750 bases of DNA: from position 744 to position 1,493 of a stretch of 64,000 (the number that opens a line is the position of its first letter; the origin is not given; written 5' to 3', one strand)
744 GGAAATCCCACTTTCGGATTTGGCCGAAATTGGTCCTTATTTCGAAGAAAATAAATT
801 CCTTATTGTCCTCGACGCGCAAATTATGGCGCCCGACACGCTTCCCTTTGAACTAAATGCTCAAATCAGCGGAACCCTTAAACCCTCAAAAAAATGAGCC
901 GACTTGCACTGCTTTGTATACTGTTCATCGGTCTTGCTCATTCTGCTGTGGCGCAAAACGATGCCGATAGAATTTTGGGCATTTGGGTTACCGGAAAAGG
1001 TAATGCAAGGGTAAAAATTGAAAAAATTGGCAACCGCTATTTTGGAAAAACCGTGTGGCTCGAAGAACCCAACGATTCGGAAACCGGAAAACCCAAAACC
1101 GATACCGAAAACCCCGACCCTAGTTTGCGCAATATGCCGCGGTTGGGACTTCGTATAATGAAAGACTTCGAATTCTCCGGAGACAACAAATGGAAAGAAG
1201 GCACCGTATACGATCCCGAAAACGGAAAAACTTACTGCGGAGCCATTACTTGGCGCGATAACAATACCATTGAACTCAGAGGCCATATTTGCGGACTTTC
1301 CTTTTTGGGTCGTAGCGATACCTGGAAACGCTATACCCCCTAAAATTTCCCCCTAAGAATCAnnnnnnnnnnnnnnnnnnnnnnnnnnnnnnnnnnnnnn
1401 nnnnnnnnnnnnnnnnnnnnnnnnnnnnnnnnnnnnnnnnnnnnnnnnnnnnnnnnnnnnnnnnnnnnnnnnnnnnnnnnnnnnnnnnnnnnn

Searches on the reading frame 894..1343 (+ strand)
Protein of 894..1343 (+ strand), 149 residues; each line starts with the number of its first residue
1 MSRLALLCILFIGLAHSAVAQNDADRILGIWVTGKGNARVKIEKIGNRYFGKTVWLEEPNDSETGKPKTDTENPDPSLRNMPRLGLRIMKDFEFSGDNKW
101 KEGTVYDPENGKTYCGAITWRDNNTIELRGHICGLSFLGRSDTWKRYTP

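Call 103: search_protein_families(library=pfam, proteins=[window:894-1343:+], max_evalue=0.00001)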
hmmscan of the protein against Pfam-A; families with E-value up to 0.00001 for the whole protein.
window:894-1343:+ (149 aa): 1 family
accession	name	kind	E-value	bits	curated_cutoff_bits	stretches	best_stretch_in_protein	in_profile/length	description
PF09917.15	DUF2147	-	1.3e-32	113.1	27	1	29-146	1-112/112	Uncharacterized protein conserved in bacteria (DUF2147)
